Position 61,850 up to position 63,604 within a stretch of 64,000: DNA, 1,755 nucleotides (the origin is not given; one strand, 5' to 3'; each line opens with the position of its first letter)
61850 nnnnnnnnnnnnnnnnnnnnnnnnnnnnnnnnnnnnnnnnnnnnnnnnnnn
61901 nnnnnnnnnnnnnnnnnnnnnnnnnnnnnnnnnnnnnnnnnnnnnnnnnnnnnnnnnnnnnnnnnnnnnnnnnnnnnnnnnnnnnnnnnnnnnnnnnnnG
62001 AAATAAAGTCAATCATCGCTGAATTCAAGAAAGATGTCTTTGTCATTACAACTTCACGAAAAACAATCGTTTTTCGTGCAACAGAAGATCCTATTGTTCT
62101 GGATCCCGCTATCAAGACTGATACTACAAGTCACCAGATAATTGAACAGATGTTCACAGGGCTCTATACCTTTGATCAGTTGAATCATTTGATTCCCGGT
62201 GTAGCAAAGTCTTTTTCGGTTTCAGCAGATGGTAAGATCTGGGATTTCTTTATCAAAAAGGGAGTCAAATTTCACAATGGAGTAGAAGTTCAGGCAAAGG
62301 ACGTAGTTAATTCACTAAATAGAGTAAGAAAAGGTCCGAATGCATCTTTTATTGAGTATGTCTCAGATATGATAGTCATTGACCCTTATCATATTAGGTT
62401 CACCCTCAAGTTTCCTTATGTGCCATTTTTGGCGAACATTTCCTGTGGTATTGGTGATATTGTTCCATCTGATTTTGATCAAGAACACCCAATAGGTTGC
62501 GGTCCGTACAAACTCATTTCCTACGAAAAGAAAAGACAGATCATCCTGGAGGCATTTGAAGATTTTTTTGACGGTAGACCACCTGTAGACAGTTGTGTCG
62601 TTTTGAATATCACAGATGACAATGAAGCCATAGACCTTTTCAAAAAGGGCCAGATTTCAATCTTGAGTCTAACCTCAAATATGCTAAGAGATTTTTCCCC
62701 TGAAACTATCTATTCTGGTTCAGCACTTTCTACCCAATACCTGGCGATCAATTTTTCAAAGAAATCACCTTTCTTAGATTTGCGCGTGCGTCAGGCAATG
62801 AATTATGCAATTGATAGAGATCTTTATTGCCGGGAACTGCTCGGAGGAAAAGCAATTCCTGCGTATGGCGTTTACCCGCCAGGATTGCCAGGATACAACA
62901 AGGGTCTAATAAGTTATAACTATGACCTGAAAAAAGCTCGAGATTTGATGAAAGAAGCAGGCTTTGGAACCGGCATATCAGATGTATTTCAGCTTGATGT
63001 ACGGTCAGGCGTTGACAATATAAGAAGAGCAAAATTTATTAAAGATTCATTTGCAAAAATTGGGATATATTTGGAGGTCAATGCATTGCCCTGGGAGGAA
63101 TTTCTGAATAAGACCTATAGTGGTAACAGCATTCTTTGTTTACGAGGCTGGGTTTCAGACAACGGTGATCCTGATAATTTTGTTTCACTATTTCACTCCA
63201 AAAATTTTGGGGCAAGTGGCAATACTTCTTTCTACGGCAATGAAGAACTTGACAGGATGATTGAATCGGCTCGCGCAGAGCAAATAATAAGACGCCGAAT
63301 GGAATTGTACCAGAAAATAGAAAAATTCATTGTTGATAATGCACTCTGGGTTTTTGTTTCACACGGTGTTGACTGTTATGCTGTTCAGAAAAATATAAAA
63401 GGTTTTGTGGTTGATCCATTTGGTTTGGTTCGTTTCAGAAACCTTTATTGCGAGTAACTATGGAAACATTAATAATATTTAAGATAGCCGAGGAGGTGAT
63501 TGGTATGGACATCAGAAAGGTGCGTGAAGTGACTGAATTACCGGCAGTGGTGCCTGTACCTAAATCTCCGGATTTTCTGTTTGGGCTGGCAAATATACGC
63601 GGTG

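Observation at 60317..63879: Soluble double-signalling-domain chemoreceptor with a C-terminal OppA/DppA-type sensor, paired with CheW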

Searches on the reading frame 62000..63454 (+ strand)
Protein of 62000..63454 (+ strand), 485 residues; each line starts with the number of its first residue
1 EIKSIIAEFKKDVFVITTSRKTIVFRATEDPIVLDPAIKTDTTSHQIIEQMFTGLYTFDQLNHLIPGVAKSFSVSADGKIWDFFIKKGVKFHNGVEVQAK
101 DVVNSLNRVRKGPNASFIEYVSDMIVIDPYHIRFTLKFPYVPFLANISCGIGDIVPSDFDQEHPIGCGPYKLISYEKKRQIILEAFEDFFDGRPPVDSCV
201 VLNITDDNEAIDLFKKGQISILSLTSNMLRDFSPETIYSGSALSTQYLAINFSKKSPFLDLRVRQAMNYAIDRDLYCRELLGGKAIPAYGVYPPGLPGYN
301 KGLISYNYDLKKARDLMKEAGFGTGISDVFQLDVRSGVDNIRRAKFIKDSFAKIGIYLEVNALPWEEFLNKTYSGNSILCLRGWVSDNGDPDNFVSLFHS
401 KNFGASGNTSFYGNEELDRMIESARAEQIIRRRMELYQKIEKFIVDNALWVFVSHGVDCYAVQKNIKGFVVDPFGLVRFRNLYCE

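Call 5: search_protein_families(library=pfam, proteins=[window:62000-63454:+], max_evalue=1)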
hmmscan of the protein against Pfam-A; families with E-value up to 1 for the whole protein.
window:62000-63454:+ (485 aa): 1 family
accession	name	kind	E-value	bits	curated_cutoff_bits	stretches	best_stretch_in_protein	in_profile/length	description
PF00496.27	SBP_bac_5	-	1.4e-78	265.1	32.4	1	64-402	2-364/368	Bacterial extracellular solute-binding proteins, family 5 Middle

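Call 27: search_solved_structures(query=window:62045-63454:+, max_evalue=1e-10, show_alignments=2)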
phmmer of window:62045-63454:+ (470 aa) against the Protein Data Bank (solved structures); distinct sequences matched with E-value up to 1e-10: 69 (the best 60 are shown).
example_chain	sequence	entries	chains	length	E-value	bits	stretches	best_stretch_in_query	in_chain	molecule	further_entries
8z1y_F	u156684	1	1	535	4.9e-59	203.5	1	4-468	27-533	Dipeptide-binding protein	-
1dpp_A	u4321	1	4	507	1.4e-58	202.1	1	6-468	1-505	DIPEPTIDE BINDING PROTEIN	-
8z1z_F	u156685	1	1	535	6e-58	200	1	4-468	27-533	Dipeptide-binding protein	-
1dpe_A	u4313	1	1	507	2.1e-57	198.1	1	7-468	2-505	DIPEPTIDE-BINDING PROTEIN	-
5f1q_A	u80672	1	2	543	1.2e-53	185.7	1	4-467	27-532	Periplasmic dipeptide transport protein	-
5u4o_A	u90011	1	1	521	3.4e-53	184.3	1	14-466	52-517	ABC transporter substrate-binding protein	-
3m8u_A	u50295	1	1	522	1.2e-50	175.9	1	147-462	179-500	Heme-binding protein A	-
6ofq_A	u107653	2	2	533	2.1e-50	175.1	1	8-470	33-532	Heme-binding protein A / AI-2 binding protein A | Heme-binding protein A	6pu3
8upi_A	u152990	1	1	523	1.2e-43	152.8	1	12-435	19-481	Peptide ABC transporter substrate-binding protein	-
8efz_A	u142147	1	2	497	4.2e-43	151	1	3-454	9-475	Extracellular solute-binding protein family 5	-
3tpa_A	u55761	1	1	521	1.6e-42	149.1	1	6-465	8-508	Heme-binding protein A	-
1uqw_A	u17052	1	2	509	1.3e-39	139.5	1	7-458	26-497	PUTATIVE BINDING PROTEIN YLIB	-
4oet_A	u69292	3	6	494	1.7e-38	135.9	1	8-456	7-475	Putative peptide ABC-transport system periplasmic peptide-binding protein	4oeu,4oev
6hlx_A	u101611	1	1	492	3.6e-38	134.7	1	7-463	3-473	AgaA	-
5isu_A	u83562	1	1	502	3.5e-36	128.2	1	8-451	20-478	Lmo0135 protein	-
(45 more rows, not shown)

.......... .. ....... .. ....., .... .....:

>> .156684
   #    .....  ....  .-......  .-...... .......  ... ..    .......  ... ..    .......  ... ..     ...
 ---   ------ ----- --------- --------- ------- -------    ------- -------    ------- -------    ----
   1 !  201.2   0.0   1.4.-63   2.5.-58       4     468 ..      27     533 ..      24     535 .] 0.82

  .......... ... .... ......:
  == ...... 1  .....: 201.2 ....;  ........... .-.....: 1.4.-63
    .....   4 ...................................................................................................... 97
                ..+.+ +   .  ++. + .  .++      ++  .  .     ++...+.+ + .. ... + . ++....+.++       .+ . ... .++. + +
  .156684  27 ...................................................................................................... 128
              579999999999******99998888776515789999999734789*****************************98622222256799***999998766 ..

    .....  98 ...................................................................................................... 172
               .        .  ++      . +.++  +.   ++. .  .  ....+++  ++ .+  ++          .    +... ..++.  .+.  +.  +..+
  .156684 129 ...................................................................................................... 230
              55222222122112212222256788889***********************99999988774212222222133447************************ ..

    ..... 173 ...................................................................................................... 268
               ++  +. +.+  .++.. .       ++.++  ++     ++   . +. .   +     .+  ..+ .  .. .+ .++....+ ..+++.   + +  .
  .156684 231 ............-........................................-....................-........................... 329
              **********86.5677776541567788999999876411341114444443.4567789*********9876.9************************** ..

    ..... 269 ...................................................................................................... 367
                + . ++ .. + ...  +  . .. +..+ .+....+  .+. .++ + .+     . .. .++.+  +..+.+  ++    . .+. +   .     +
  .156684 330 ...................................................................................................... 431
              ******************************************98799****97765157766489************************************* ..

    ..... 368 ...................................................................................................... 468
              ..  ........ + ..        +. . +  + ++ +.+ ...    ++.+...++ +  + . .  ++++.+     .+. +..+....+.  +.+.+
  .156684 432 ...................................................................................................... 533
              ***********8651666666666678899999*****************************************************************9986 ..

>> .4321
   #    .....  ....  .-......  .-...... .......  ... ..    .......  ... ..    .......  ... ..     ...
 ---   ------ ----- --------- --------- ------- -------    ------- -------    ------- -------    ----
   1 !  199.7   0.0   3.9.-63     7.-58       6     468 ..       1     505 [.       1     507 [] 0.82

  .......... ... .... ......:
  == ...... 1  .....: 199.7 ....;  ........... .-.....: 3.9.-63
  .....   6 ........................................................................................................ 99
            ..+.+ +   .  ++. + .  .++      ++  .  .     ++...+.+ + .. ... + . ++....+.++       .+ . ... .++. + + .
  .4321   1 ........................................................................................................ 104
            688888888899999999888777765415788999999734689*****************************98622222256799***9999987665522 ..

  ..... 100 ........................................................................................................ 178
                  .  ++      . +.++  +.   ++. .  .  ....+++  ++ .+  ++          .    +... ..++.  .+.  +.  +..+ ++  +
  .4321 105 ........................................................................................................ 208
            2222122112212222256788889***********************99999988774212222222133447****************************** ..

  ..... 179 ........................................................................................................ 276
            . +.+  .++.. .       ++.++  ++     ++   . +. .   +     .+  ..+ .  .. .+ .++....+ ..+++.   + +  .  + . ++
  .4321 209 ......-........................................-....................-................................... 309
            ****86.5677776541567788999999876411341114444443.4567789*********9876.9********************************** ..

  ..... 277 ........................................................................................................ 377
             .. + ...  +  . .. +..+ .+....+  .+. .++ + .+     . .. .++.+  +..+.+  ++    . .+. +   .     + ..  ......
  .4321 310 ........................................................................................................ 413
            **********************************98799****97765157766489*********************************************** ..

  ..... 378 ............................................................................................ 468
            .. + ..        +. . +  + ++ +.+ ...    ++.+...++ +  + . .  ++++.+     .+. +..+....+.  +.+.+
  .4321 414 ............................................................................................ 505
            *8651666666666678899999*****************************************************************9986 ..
